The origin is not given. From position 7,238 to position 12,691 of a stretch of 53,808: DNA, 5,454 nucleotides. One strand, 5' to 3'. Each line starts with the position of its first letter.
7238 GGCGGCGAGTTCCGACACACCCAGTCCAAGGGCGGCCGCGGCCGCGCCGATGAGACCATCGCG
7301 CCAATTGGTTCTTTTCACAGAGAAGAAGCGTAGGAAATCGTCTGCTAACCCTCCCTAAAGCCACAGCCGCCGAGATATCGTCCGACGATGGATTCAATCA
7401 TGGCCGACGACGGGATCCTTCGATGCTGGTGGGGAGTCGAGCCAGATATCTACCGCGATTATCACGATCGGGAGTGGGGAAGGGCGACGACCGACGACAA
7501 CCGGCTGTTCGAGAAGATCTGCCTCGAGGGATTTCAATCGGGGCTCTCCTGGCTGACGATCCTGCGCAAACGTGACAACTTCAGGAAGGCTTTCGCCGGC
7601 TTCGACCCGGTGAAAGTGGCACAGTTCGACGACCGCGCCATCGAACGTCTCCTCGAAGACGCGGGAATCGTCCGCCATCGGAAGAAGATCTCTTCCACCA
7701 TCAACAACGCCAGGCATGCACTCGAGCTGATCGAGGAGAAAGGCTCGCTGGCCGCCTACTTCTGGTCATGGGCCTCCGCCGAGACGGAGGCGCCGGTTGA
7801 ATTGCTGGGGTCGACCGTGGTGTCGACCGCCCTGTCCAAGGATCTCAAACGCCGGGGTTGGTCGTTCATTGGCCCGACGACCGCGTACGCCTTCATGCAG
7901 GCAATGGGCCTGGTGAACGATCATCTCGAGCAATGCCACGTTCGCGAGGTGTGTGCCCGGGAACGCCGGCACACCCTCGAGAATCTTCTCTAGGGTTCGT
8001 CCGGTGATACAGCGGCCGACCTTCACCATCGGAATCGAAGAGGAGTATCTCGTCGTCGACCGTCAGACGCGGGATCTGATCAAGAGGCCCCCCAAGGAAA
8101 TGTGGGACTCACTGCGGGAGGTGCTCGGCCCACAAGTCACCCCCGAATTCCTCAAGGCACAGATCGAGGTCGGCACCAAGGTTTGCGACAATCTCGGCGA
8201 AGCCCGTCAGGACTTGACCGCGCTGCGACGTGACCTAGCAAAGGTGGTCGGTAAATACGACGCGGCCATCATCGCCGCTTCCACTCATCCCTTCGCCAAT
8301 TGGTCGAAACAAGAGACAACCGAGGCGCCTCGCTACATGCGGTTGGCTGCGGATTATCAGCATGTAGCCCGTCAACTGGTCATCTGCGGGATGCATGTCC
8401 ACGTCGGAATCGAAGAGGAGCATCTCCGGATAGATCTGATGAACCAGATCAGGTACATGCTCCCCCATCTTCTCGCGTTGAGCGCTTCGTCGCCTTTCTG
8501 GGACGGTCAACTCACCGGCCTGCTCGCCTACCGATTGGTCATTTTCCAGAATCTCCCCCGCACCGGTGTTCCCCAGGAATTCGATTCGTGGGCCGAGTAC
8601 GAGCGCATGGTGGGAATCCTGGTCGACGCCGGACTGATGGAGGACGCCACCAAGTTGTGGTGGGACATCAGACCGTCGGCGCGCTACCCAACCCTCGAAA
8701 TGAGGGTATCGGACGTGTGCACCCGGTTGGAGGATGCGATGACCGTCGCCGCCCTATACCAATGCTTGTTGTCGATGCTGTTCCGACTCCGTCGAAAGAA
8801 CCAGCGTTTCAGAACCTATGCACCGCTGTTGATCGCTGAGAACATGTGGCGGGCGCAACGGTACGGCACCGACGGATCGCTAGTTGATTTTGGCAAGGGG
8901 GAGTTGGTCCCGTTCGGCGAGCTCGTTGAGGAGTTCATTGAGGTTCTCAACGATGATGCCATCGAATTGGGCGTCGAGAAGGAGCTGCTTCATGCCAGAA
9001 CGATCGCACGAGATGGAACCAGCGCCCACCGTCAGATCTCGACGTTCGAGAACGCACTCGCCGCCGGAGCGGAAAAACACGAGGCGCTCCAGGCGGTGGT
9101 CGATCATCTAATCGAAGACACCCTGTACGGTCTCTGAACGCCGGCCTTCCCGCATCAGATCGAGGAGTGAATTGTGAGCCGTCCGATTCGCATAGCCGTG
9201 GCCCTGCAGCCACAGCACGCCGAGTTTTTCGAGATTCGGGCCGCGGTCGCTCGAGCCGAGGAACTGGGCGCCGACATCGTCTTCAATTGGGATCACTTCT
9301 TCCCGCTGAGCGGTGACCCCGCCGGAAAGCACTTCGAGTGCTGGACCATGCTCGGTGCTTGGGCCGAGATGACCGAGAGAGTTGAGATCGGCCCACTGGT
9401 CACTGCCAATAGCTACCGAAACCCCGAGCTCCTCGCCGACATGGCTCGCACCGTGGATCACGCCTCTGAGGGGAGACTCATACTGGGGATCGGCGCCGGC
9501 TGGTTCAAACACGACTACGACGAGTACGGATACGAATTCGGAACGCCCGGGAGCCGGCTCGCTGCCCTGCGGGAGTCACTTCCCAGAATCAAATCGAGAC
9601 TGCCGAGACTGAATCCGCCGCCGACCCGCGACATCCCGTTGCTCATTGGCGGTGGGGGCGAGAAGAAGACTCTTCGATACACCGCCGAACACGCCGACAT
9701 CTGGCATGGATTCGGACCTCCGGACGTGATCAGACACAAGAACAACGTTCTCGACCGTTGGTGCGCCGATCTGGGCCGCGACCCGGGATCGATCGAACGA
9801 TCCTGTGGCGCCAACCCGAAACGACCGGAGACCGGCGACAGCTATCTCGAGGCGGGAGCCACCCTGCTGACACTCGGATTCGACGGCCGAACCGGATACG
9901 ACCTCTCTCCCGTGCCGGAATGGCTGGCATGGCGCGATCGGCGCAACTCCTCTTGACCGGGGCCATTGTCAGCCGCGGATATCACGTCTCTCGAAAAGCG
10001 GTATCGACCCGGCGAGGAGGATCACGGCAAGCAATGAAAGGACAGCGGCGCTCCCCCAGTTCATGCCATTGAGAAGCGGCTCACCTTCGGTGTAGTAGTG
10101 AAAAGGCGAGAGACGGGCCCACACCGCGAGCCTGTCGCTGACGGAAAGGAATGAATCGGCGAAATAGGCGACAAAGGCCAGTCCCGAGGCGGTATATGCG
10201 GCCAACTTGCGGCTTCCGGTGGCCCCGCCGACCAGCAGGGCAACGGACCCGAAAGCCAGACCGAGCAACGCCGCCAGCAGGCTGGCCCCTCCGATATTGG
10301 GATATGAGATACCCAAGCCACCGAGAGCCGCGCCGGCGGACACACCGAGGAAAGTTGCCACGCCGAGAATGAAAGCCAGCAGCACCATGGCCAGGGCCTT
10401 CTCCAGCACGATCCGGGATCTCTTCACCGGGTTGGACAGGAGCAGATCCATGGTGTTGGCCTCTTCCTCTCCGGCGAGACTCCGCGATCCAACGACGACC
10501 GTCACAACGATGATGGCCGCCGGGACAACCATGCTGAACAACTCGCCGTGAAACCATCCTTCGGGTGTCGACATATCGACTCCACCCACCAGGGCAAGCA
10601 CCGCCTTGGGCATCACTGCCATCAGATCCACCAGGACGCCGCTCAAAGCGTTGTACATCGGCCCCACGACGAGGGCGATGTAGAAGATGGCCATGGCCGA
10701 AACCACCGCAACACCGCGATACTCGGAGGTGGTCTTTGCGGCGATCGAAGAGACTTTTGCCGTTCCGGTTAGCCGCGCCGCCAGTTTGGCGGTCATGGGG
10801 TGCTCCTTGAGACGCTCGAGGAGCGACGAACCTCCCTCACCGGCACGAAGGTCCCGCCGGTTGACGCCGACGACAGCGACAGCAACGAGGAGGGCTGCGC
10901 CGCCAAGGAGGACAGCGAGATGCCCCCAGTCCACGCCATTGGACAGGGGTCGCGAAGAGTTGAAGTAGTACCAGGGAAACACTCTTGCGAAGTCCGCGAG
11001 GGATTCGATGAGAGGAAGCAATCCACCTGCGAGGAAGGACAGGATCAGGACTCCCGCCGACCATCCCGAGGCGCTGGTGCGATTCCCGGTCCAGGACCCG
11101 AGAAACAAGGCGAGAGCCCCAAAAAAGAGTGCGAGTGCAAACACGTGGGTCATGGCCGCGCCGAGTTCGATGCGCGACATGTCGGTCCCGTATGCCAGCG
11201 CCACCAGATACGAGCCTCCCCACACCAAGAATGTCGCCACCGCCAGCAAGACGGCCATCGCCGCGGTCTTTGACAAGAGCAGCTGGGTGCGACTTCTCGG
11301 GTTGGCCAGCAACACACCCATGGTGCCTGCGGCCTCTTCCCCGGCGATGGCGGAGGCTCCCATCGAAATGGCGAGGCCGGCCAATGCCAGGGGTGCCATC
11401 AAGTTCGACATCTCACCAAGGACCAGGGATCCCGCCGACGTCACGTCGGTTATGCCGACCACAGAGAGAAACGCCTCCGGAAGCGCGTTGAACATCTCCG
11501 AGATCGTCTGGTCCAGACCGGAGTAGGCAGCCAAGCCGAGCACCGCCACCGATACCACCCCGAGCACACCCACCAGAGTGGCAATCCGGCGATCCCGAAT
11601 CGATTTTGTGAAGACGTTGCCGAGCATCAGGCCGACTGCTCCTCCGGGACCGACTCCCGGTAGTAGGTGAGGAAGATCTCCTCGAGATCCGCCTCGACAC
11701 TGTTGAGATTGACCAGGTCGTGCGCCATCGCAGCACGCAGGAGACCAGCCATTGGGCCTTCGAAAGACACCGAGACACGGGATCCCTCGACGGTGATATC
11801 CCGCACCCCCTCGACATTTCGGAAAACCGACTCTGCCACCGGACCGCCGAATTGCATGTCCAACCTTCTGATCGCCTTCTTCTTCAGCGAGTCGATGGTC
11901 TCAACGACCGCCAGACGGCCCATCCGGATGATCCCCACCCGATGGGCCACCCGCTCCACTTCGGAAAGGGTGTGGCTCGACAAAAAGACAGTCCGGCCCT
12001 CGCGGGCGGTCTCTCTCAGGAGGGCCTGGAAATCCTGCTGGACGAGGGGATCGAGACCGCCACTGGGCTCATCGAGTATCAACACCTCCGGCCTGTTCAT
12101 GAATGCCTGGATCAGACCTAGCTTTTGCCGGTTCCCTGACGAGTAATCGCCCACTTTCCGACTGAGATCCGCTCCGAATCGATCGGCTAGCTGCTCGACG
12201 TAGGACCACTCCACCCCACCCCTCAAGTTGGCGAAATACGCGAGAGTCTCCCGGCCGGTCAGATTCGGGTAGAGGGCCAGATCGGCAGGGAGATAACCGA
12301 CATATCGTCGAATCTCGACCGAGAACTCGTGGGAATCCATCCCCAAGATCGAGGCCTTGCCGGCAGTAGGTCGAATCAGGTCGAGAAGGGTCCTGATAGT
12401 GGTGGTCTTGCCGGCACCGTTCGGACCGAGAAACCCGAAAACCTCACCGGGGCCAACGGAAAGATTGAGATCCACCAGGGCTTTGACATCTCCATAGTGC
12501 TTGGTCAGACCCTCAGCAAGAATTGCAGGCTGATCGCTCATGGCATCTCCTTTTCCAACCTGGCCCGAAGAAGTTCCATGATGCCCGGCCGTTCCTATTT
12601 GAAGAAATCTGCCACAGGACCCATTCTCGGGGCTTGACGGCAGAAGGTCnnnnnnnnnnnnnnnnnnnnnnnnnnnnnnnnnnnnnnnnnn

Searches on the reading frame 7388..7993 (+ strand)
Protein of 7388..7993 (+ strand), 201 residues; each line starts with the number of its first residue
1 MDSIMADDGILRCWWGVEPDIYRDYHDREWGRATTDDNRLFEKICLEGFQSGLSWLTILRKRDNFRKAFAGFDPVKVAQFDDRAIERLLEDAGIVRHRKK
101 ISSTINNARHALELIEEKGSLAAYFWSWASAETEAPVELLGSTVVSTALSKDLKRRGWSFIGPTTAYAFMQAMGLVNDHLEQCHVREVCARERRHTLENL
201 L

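Call 60: search_protein_families(library=pfam, proteins=[window:7388-7993:+], max_evalue=0.001)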
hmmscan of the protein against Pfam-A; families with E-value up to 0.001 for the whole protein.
window:7388-7993:+ (201 aa): 1 family
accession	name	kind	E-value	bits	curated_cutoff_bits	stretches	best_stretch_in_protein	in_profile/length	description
PF03352.18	Adenine_glyco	-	2.3e-69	233.2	25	1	17-185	3-175/177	Methyladenine glycosylase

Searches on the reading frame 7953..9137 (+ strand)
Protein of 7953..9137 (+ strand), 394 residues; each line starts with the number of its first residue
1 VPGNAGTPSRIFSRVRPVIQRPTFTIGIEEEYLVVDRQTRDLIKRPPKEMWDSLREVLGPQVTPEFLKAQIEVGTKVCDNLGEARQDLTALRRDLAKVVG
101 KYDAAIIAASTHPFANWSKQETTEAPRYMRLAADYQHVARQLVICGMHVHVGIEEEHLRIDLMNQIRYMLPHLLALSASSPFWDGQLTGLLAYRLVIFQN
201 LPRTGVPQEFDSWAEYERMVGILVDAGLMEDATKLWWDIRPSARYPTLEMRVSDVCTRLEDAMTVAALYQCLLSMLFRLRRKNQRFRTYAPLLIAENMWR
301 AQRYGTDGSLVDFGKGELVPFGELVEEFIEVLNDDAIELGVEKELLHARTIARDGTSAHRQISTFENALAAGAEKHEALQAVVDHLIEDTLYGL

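Call 20: search_protein_families(library=pfam, proteins=[window:7953-9137:+], max_evalue=0.01)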
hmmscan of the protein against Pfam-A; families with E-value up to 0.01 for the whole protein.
window:7953-9137:+ (394 aa): 1 family
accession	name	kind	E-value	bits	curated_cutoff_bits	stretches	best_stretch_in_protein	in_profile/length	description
PF04107.18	GCS2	-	5.2e-54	184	21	1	27-305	2-290/291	Glutamate-cysteine ligase family 2(GCS2)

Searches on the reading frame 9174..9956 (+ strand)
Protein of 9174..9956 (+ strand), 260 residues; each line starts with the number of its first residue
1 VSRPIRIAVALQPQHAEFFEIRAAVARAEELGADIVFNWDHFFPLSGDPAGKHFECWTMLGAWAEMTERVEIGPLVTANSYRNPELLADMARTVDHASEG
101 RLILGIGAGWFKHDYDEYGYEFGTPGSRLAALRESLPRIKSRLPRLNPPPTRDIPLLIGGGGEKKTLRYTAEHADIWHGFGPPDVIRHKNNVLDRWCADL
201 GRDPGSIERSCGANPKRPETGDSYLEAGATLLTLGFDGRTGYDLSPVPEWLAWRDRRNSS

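Call 20: search_protein_families(library=pfam, proteins=[window:9174-9956:+], max_evalue=0.01)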
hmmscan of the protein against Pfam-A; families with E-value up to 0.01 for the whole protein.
window:9174-9956:+ (260 aa): 1 family
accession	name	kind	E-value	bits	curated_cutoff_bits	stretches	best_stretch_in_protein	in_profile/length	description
PF00296.26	Bac_luciferase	-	1.4e-31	110.5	27.9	1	7-213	11-226/314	Luciferase-like monooxygenase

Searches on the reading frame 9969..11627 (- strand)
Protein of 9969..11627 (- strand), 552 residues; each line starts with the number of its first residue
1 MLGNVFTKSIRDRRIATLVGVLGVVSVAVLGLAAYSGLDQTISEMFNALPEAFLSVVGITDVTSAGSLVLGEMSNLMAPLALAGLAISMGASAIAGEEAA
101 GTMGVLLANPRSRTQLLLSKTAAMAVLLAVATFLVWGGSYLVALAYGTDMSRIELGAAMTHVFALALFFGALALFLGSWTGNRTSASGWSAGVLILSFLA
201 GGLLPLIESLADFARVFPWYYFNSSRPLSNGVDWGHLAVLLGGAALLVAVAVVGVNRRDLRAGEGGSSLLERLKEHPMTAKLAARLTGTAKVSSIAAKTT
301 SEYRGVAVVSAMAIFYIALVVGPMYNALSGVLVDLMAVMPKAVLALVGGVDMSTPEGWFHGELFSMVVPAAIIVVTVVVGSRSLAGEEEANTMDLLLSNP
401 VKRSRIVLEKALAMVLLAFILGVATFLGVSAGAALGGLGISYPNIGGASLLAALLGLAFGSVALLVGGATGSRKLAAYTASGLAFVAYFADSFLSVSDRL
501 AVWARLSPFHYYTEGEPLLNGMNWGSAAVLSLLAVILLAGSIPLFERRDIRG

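Call 20: search_protein_families(library=pfam, proteins=[window:9969-11627:-], max_evalue=0.01)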
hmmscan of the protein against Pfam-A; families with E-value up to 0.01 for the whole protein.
window:9969-11627:- (552 aa): 5 families
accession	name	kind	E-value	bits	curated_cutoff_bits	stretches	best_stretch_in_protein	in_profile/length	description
PF12679.13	ABC2_membrane_2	-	2.7e-37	129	27.2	2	5-260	3-283/283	ABC-2 family transporter protein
PF12698.13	ABC2_membrane_3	-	5.7e-15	55.7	31.6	2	363-536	164-340/347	ABC-2 family transporter protein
PF12730.13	ABC2_membrane_4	-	3.5e-12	47.1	27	2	336-457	22-146/179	ABC-2 family transporter protein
PF13346.12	ABC2_membrane_5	-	6.1e-11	42.7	25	1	358-483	29-148/205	ABC-2 family transporter protein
PF01061.29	ABC2_membrane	-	3.9e-10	40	26.9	2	18-219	22-195/211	ABC-2 type transporter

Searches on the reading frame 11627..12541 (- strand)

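Call 20: search_protein_families(library=pfam, proteins=[window:11627-12541:-], max_evalue=0.01)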
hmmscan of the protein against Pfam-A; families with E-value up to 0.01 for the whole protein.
window:11627-12541:- (304 aa): 3 families
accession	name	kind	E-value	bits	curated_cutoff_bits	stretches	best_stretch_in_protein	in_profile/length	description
PF00005.33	ABC_tran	-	4.3e-25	89.3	25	1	24-160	3-136/137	ABC transporter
PF13304.12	AAA_21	-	2.9e-11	44.4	27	1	130-191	235-299/304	AAA domain, putative AbiEii toxin, Type IV TA system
PF13401.12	AAA_22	-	0.0059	17.4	27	0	39-158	12-92/130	AAA domain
